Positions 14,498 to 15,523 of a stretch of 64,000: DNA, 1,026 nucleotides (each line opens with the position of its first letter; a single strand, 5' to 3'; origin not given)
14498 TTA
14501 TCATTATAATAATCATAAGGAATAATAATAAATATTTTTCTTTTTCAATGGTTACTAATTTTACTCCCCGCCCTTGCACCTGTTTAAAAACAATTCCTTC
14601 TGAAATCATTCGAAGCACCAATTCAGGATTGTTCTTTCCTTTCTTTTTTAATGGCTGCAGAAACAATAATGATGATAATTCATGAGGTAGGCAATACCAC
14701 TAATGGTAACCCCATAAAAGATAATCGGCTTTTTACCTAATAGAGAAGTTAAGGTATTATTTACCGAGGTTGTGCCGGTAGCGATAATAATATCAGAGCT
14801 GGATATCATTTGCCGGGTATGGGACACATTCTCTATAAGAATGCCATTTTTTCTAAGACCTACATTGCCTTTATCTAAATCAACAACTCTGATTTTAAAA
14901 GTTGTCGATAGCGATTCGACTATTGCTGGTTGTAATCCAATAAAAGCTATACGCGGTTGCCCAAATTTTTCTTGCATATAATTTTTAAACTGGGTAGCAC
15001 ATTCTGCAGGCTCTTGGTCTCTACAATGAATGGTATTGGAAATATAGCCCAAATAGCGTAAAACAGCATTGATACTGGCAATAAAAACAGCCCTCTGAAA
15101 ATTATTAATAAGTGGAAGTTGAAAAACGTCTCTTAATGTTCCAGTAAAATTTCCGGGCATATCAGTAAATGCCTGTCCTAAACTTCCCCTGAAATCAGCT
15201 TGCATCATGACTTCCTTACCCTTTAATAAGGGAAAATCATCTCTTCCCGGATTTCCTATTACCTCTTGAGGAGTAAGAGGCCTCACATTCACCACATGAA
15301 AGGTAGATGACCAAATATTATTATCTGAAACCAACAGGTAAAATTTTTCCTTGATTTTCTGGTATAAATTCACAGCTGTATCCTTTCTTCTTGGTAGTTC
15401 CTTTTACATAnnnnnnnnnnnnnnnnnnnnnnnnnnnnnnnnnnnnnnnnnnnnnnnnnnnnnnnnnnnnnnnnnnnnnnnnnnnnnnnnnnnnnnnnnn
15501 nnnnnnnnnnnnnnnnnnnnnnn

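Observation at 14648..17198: Non-canonical cofactor-maturation module: MocA + MoCF-like protein + DUF364, both with Cys/His-rich tails, and no XdhC/YqeB/YqeC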

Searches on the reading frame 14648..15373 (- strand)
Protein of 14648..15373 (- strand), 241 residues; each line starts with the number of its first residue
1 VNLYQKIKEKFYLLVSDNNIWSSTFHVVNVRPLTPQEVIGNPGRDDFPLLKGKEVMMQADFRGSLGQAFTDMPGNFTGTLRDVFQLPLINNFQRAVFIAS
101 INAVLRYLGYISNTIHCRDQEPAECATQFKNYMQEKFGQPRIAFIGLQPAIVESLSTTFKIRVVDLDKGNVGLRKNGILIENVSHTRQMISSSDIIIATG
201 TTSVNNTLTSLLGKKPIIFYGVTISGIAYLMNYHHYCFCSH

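Call 4: search_protein_families(library=pfam, proteins=[window:14648-15373:-], max_evalue=0.01)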
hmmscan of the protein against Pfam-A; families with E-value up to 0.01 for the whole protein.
window:14648-15373:- (241 aa): 1 family
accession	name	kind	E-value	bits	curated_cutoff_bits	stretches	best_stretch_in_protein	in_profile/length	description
PF04016.18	DUF364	-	2e-06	27.9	23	1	137-223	9-97/147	Putative heavy-metal chelation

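Call 5: search_protein_families(library=ncbifam, proteins=[window:14648-15373:-], max_evalue=0.01)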
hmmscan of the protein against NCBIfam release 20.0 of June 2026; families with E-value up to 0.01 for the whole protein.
window:14648-15373:- (241 aa): 0 families

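Call 11: search_solved_structures(query=window:14648-15373:-, max_evalue=1, show_alignments=2)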
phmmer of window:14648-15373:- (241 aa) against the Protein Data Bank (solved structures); distinct sequences matched with E-value up to 1: 0.

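Call 13: find_homologous_proteins(query=window:14648-15373:-, max_evalue=0.00001)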
Query window:14648-15373:- (241 aa): 1267 proteins with E <= 0.00001 among 1581 candidates; the best 120 are listed.
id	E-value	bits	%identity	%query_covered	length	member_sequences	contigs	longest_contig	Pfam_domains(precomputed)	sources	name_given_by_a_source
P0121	3.5e-159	545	100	100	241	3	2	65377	PF04016.19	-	-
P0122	4.3e-138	476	87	100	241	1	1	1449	PF04016.19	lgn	-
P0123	8.3e-128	443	83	100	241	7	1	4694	PF04016.19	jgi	-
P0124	1.7e-127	442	82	100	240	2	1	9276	PF04016.19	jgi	-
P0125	7.2e-123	427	79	100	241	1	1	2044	PF04016.19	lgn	-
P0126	2.0e-122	425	76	100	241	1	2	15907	PF04016.19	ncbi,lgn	-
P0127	3.6e-121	421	76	100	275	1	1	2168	PF04016.19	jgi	jgi:hypothetical protein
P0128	1.1e-120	419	74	100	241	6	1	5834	PF04016.19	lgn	-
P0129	1.1e-118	413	73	100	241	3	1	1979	PF04016.19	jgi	-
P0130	2.9e-118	411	74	100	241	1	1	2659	PF04016.19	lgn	-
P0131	1.4e-116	406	73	100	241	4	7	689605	PF04016.19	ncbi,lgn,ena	-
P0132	1.1e-115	403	72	100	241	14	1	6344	PF04016.19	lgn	-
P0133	1.3e-115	403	73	100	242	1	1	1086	PF04016.19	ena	-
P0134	5.7e-115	401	72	100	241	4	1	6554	PF04016.19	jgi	-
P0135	2.3e-114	399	70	100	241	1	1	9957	PF04016.19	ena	-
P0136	1.6e-113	396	72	100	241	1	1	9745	PF04016.19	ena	-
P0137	1.9e-113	396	71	100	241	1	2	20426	PF04016.19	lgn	-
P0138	2.1e-113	396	71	100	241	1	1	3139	PF04016.19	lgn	-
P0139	2.3e-113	395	70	100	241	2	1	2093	PF04016.19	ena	-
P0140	7.2e-113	394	73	100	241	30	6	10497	PF04016.19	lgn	-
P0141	3.1e-112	392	70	100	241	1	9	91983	PF04016.19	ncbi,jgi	-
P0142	3.2e-112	392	70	100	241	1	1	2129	PF04016.19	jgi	jgi:uncharacterized protein (DUF4213/DUF364 family)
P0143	5.5e-112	391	71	100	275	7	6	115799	PF04016.19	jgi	jgi:hypothetical protein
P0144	7.0e-112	391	70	100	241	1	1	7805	PF04016.19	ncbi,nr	ncbi:MAG: DUF364 domain-containing protein [Candidatus Caldatribacteriota bacterium]|nr:DUF364 domai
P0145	9.0e-112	390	71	100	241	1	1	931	PF04016.19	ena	-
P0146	1.2e-111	390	68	100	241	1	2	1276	PF04016.19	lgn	-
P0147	1.7e-111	389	71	100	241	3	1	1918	PF04016.19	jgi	jgi:hypothetical protein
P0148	2.3e-111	389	69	100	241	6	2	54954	PF04016.19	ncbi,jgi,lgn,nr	ncbi:MAG TPA: hypothetical protein DCK79_00670 [Candidatus Atribacteria bacterium]|nr:hypothetical p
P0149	2.4e-111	389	67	100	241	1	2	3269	PF04016.19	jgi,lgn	-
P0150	3.2e-111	388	69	100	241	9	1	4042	PF04016.19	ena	-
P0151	1.2e-110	387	68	100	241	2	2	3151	PF04016.19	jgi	-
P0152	1.3e-110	387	69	100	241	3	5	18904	PF04016.19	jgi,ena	-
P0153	1.6e-110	386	67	100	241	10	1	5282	PF04016.19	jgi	-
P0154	2.6e-110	385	68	100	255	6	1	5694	PF04016.19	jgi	-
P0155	3.0e-110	385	68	100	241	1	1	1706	PF04016.19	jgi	-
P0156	3.0e-110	385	68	100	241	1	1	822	PF04016.19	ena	-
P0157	4.6e-110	385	69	100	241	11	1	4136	PF04016.19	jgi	-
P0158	7.0e-110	384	68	100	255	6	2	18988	PF04016.19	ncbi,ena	-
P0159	1.1e-109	383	68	100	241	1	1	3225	PF04016.19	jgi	-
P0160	1.5e-109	383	68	100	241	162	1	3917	PF04016.19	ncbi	ncbi:hypothetical protein ES705_29158 [subsurface metagenome]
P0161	2.2e-109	382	68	100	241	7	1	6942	PF04016.19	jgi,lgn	-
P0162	2.9e-109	382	67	100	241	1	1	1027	PF04016.19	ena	-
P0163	1.1e-108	380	67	100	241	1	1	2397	PF04016.19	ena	-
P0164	1.5e-108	380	67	100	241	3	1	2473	PF04016.19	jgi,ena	-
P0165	2.9e-108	379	67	100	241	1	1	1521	PF04016.19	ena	-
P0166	1.0e-107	377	67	100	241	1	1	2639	PF04016.19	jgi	-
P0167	1.7e-107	376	66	100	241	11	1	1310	PF04016.19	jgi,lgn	jgi:hypothetical protein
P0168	3.2e-107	375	67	100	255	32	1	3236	PF04016.19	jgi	-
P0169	5.0e-107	375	66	100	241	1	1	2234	PF04016.19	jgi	-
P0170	5.0e-107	375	67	100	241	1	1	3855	PF04016.19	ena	-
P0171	1.3e-106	373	66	100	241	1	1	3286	PF04016.19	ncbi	-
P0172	1.6e-106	373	66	100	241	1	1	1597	PF04016.19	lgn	-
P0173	3.6e-106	372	66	100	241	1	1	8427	PF04016.19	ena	-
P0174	4.8e-106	372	66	100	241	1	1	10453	PF04016.19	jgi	-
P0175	9.1e-106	371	65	100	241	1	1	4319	PF04016.19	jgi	jgi:hypothetical protein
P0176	1.6e-105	370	65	100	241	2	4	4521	PF04016.19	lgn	-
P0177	1.7e-105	370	66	100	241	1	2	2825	PF04016.19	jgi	jgi:hypothetical protein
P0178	2.4e-105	369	66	100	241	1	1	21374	PF04016.19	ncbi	-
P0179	2.4e-105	369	65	100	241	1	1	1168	PF04016.19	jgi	-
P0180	3.4e-105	369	65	100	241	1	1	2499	PF04016.19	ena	-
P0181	4.5e-105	368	64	100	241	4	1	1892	PF04016.19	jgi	jgi:molybdopterin/thiamine biosynthesis adenylyltransferase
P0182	4.6e-105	368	64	100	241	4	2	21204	PF04016.19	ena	-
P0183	6.4e-105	368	65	100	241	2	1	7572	PF04016.19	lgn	-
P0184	8.5e-105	367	66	100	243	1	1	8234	PF04016.19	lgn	-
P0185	8.8e-105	367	65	100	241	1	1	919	PF04016.19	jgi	-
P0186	9.3e-105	367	64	100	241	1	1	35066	PF04016.19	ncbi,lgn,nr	ncbi:hypothetical protein E3V08_06910 [Candidatus Atribacteria bacterium MT.SAG.1]|nr:hypothetical p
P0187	9.4e-105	367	66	100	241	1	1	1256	PF04016.19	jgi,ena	-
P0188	9.9e-105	367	64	100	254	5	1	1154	PF04016.19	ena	-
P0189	1.2e-104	367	65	100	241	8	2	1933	PF04016.19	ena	-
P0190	1.2e-104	367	63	100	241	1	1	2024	PF04016.19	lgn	-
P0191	1.2e-104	367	64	100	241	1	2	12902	PF04016.19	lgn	-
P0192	1.3e-104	367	64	100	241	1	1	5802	PF04016.19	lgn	-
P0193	1.7e-104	366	66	100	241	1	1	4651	PF04016.19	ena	-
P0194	1.7e-104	366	66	100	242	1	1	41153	PF04016.19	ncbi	-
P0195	2.1e-104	366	65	100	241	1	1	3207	PF04016.19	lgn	-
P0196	2.3e-104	366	66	100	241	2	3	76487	PF04016.19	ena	-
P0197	3.2e-104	366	64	100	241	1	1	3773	PF04016.19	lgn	-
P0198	3.2e-104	366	68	100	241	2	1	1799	PF04016.19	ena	-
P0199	3.2e-104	366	66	100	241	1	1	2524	PF04016.19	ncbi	-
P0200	3.2e-104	366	65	100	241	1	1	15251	PF04016.19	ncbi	-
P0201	5.9e-104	365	65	100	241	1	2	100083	PF04016.19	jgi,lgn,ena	-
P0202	6.1e-104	365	64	100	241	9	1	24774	PF04016.19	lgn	-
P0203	6.1e-104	365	66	100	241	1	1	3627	PF04016.19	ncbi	-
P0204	6.1e-104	365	64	100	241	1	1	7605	PF04016.19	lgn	-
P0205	6.1e-104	365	64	100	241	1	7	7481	PF04016.19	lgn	-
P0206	6.5e-104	365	64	100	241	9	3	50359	PF04016.19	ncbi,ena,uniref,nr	ncbi:hypothetical protein A2V47_05095 [Candidatus Atribacteria bacterium RBG_19FT_COMBO_35_14]|unire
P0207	8.3e-104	364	65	100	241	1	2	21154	PF04016.19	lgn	-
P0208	8.4e-104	364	66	100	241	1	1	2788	PF04016.19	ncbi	-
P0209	8.5e-104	364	65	100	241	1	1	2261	PF04016.19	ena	-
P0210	8.6e-104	364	65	100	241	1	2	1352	PF04016.19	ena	-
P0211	8.6e-104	364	64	100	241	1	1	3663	PF04016.19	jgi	-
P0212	9.4e-104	364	63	100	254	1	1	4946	PF04016.19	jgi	-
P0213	1.2e-103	364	64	100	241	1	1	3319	PF04016.19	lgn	-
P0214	1.2e-103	364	64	100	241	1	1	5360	PF04016.19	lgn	-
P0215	1.2e-103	364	65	100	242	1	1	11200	PF04016.19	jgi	-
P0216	1.2e-103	364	65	100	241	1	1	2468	PF04016.19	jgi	-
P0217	1.2e-103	364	65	100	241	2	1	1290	PF04016.19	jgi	-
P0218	1.2e-103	364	64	100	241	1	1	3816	PF04016.19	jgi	-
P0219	1.3e-103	364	65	100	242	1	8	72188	PF04016.19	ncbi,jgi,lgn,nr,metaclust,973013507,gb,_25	ncbi:MAG TPA: hypothetical protein DEG96_04905 [Candidatus Atribacteria bacterium]|nr:hypothetical p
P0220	1.6e-103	363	63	100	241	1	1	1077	PF04016.19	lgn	-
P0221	1.6e-103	363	65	100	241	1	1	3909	PF04016.19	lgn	-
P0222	1.6e-103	363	63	100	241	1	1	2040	PF04016.19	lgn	-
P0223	2.2e-103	363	65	100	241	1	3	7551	PF04016.19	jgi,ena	-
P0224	2.2e-103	363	64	100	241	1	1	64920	PF04016.19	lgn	-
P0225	2.2e-103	363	64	100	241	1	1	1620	PF04016.19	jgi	-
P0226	2.2e-103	363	63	100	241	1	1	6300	PF04016.19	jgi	-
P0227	2.3e-103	363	64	100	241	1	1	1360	PF04016.19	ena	-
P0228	2.3e-103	363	65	100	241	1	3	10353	PF04016.19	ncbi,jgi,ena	-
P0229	2.3e-103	363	65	100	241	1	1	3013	PF04016.19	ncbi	-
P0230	2.3e-103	363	64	100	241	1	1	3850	PF04016.19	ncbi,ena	-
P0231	2.3e-103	363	64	100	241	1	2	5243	PF04016.19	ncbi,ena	-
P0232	3.1e-103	362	63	100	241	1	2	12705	PF04016.19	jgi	-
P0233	3.1e-103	362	63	100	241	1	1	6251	PF04016.19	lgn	-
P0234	3.1e-103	362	63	100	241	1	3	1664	PF04016.19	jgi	-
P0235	3.1e-103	362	64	100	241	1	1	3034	PF04016.19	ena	-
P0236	3.1e-103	362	64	100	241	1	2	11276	PF04016.19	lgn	-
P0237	4.1e-103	362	63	100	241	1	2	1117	PF04016.19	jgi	-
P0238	4.3e-103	362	63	100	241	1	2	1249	PF04016.19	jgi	jgi:uncharacterized protein (DUF4213/DUF364 family)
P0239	4.3e-103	362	63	100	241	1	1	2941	PF04016.19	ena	-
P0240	4.3e-103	362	65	100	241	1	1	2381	PF04016.19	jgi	-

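Call 25: find_encoding_contigs(protein=P0131, flank=10000, max_places=3)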
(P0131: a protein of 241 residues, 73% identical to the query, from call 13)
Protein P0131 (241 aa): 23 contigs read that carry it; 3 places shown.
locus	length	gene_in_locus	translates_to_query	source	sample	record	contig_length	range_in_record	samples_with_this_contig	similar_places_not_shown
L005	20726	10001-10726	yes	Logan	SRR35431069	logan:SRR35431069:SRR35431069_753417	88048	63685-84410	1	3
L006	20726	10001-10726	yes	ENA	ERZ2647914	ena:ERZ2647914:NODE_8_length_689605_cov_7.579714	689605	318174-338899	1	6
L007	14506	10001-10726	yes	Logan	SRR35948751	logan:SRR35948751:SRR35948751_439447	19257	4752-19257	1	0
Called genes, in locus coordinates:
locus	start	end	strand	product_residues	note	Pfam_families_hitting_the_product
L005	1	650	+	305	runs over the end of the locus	PF00941:FAD_binding_5, PF03450:CO_deh_flav_C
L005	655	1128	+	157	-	PF00111:Fer2, PF01799:Fer2_2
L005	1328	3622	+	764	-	PF01315:Ald_Xan_dh_C, PF02738:MoCoBD_1, PF20256:MoCoBD_2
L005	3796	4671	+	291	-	PF00941:FAD_binding_5, PF03450:CO_deh_flav_C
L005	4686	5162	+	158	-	PF00111:Fer2, PF13085:Fer2_3 (faint), PF01799:Fer2_2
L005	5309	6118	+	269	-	PF19842:YqeC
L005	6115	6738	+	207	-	PF02348:CTP_transf_3, PF12804:NTP_transf_3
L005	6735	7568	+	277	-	-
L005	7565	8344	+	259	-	PF02625:XdhC_CoxI, PF13478:XdhC_C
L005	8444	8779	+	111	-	PF00126:HTH_1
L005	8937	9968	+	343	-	PF00994:MoCF_biosynth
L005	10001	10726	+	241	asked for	PF04016:DUF364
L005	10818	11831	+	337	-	PF13379:NMT1_2, PF04069:OpuAC (faint), PF09084:NMT1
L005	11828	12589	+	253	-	PF00528:BPD_transp_1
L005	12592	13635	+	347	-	PF02463:SMC_N (faint), PF13476:AAA_23 (weak), PF00005:ABC_tran, PF13304:AAA_21 (faint)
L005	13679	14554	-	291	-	PF00892:EamA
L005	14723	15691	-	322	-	PF00696:AA_kinase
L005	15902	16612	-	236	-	PF00005:ABC_tran, PF13304:AAA_21 (faint)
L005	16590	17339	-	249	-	PF00005:ABC_tran, PF12399:BCA_ABC_TP_C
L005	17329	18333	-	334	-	PF02653:BPD_transp_2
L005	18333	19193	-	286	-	PF02653:BPD_transp_2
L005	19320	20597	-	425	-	PF13433:Peripla_BP_5, PF13458:Peripla_BP_6, PF01094:ANF_receptor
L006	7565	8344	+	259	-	PF02625:XdhC_CoxI, PF13478:XdhC_C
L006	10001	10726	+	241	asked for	PF04016:DUF364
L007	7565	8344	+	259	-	PF02625:XdhC_CoxI, PF13478:XdhC_C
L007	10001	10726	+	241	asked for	PF04016:DUF364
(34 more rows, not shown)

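Call 29: find_related_loci(query=A2, collection=genome_contigs, flank=10000)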
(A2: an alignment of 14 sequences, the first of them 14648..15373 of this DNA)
Query A2 (241 aa) in genome_contigs; peptide patterns used: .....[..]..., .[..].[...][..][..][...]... (x = any residue, [..] = any of these).
599 stretches matched a pattern (row limit reached: there are more); 527 encode a relative of the query (tblastn E <= 1e-3); the best 80 are kept; 80 distinct loci.
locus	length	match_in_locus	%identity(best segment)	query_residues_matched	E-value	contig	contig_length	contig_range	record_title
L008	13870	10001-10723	76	1-241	1e-129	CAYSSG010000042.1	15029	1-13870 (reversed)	MAG TPA_asm: uncultured Atribacterota bacterium isolate SRP192927_co6_450 genome assembly, contig: NODE_9376_length_1502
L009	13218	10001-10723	73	1-241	3e-123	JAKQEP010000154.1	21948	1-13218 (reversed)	MAG: Candidatus Atribacteria bacterium isolate USDE_maxbin.108 k141_1112441, whole genome shotgun sequence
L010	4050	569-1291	71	1-241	2e-124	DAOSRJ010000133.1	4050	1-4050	MAG TPA_asm: Atribacterota bacterium isolate AMR_MDS_2270 NODE_19965_length_4050_cov_4.436045, whole genome shotgun sequ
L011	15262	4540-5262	70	1-241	2e-120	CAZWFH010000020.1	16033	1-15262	MAG TPA_asm: uncultured Atribacterota bacterium isolate binchicken_co228_37 genome assembly, contig: NODE_5158_length_16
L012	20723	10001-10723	71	1-241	1e-120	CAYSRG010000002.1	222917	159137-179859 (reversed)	MAG TPA_asm: uncultured Atribacterota bacterium isolate SRP241326_co4_255 genome assembly, contig: NODE_45_length_222917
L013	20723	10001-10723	70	1-241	5e-120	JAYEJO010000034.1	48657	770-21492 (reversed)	MAG: Candidatus Caldatribacteriota bacterium isolate MAG161 MAG161_34, whole genome shotgun sequence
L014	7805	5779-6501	70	1-241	4e-120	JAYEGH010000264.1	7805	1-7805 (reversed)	MAG: Candidatus Caldatribacteriota bacterium isolate MAG251 MAG251_266, whole genome shotgun sequence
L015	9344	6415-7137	68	1-241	3e-120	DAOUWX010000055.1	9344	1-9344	MAG TPA_asm: Atribacterota bacterium isolate CSMAG_886 CSMAG_886_k141_51115_length_9344_cov_25.0097, whole genome shotgu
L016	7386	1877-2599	68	1-241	6e-120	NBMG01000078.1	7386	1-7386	MAG: Candidatus Atribacteria bacterium 4572_76 ex4572_76_scaffold_24451, whole genome shotgun sequence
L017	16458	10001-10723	68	1-241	9e-119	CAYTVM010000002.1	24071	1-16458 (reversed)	MAG TPA_asm: uncultured Atribacterota bacterium isolate binchicken_co94_273 genome assembly, contig: NODE_2837_length_24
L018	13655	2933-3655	68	1-241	1e-118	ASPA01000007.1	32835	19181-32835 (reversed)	Atribacteria bacterium SCGC AAA255-G05 A255G5DRAFT_contig_6_0.7_C, whole genome shotgun sequence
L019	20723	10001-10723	68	1-241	6e-118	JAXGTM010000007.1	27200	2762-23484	MAG: Atribacterota bacterium isolate AnMBR.bin397 bin397_7, whole genome shotgun sequence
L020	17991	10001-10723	68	1-241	1e-117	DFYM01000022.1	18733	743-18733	MAG TPA_asm: Candidatus Atribacteria bacterium UBA4082 UBA4082_contig_42323, whole genome shotgun sequence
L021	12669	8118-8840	68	1-241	1e-115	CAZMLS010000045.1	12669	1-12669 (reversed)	MAG TPA_asm: uncultured Atribacterota bacterium isolate binchicken_co47_116 genome assembly, contig: NODE_3599_length_12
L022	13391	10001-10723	66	1-241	3e-114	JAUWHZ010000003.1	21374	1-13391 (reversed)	MAG: Atribacterota bacterium isolate CSMAG_2281 CSMAG_2281_k141_774602_length_21374_cov_31.3601, whole genome shotgun se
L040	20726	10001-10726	57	1-241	7e-98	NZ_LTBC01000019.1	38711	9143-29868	Moorella mulderi DSM 14980 MOMU_contig000019, whole genome shotgun sequence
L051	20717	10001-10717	52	1-241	3e-89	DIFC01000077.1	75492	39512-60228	MAG TPA_asm: Deltaproteobacteria bacterium UBA5758 UBA5758_contig_16169, whole genome shotgun sequence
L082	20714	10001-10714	50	1-240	4e-82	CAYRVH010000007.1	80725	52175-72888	MAG TPA_asm: uncultured Syntrophaceae bacterium isolate binchicken_co135_214 genome assembly, contig: NODE_703_length_80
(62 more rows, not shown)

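Call 31: search_protein_families(library=ncbifam, proteins=[L005:5309-6118:+, L005:6735-7568:+, L005:7565-8344:+, L005:8444-8779:+, L005:10818-11831:+, L005:11828-12589:+, L005:12592-13635:+], max_evalue=0.000001)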
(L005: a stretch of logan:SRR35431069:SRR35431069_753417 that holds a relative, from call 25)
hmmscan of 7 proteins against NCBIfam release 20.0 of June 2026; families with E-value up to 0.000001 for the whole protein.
L005:5309-6118:+ (269 aa): 1 family
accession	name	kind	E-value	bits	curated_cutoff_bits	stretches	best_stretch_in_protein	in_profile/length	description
TIGR03172.2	TIGR03172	equivalog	1.3e-49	168.8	73.05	1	15-236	2-205/209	selenium cofactor biosynthesis protein YqeC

L005:6735-7568:+ (277 aa): 1 family
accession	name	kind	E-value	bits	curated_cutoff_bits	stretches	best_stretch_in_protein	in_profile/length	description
TIGR03309.1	matur_yqeB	equivalog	2e-104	348.6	220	1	8-261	1-254/256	selenium-dependent molybdenum cofactor biosynthesis protein YqeB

L005:7565-8344:+ (259 aa): 2 families
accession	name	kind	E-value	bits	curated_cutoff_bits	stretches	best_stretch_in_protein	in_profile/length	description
NF045664.1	XdhC_rel_AOR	equivalog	1.4e-86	291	350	2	100-256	188-345/346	XdhC family aldehyde oxidoreductase maturation factor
TIGR02964.1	xanthine_xdhC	equivalog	1.8e-40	139.1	161.6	1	20-252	2-246/246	xanthine dehydrogenase accessory protein XdhC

L005:8444-8779:+ (111 aa): 3 families
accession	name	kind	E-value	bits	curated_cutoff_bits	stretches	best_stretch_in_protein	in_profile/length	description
TIGR00637.1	ModE_repress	subfamily_domain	6.1e-17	61.5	98.5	1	19-106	4-91/100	ModE molybdate transport repressor domain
NF007957.0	PRK10676.1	equivalog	1.1e-09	37.9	369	1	23-99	23-98/263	molybdenum-dependent transcriptional regulator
NF045990.1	TransRegCbbRRhodb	equivalog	4.7e-07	29.1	450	1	25-103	14-89/304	LysR family regulator CbbR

L005:10818-11831:+ (337 aa): 4 families
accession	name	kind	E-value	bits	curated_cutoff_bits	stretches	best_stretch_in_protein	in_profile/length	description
TIGR01728.1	SsuA_fam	subfamily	1.4e-40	139.4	163.5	1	40-335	10-289/290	aliphatic sulfonate ABC transporter substrate-binding protein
NF040735.1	SBP_SaoX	equivalog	6.2e-22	78.1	300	1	39-262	13-233/330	ABC transporter substrate-binding subunit SaoX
NF008553.0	PRK11480.1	equivalog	6.9e-11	41.9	490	1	27-257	19-245/320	taurine ABC transporter substrate-binding protein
TIGR01729.1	taurine_ABC_bnd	equivalog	1.7e-10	40.8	304.25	1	40-253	8-219/300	taurine ABC transporter substrate-binding protein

L005:11828-12589:+ (253 aa): 7 families
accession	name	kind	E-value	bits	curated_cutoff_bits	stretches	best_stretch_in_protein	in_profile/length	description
NF040733.1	ABC_perm_U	equivalog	2.7e-44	151.5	295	1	10-249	9-246/251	ABC transporter permease subunit SaoP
NF007545.0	PRK10160.1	equivalog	1.4e-40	139.4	342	1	11-239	26-258/275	taurine ABC transporter permease TauC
TIGR01183.1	ntrB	equivalog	3.3e-38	131.4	209.05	1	56-243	14-201/202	nitrate ABC transporter permease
NF008470.0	PRK11365.1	equivalog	1.4e-33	116.4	347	1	14-244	17-245/263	aliphatic sulfonate ABC transporter permease SsuC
NF008196.0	PRK10952.1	equivalog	9.7e-17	60.8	439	1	55-233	138-317/356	glycine betaine/L-proline ABC transporter permease ProW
TIGR03416.1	ABC_choXWV_perm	equivalog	1.1e-14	54.5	363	1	46-239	74-265/267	choline ABC transporter permease subunit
TIGR02141.1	modB_ABC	equivalog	1.7e-07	31.1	182.6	1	134-186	90-143/208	molybdate ABC transporter permease subunit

L005:12592-13635:+ (347 aa): 184 families (the best 25 are shown)
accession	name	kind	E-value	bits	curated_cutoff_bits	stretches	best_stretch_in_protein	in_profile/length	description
NF040840.2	tungstate_WtpC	equivalog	1.2e-91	307.6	440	1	7-345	9-345/347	tungstate ABC transporter ATP-binding protein WtpC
TIGR03265.1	PhnT2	equivalog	1.7e-81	274.2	457.7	1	13-345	19-350/353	putative 2-aminoethylphosphonate ABC transporter ATP-binding protein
TIGR01187.1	potA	subfamily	5.9e-80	268.8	355.6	1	29-342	1-320/325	polyamine ABC transporter ATP-binding protein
NF006987.0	PRK09452.1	equivalog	1.8e-76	257.3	482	1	11-314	30-339/378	spermidine/putrescine ABC transporter ATP-binding protein PotA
NF043075.1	MMSYN1_0197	equivalog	1.2e-75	254.7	550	1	11-278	15-281/341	spermidine/putrescine ABC transporter ATP-binding protein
TIGR00968.1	3a0106s01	subfamily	4.9e-72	242.3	342.75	1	13-232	15-235/237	sulfate ABC transporter ATP-binding protein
NF008653.0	PRK11650.1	subfamily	1.4e-69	234.8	432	1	12-236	18-243/357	sn-glycerol-3-phosphate ABC transporter ATP-binding protein UgpC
NF008105.0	PRK10851.1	equivalog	2.4e-69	233.8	502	1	12-234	16-243/362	sulfate/thiosulfate ABC transporter ATP-binding protein CysA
NF040933.2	ABC_arch_GlcV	equivalog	1.1e-68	231.8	450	1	12-288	20-300/357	glucose ABC transporter ATP-binding protein GlcV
NF008233.0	PRK11000.1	equivalog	4.3e-63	213.3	568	1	11-233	16-239/369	maltose/maltodextrin ABC transporter ATP-binding protein MalK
TIGR03258.1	PhnT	equivalog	6.4e-63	212.9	499.15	1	10-309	20-322/359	2-aminoethylphosphonate ABC transport system ATP-binding subunit PhnT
NF008513.0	PRK11432.1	equivalog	1.1e-60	205.4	496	1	10-237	18-246/351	ferric ABC transporter ATP-binding protein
TIGR01186.1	proV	subfamily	5.3e-59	200.2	326.6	1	14-234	9-236/363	betaine/proline/choline family ABC transporter ATP-binding protein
TIGR02142.1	modC_ABC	equivalog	2.8e-58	197.8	285.05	1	15-340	14-348/353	molybdenum ABC transporter ATP-binding protein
NF008621.0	PRK11607.1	equivalog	4.4e-57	193.6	613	1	14-316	35-342/377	putrescine ABC transporter ATP-binding subunit PotG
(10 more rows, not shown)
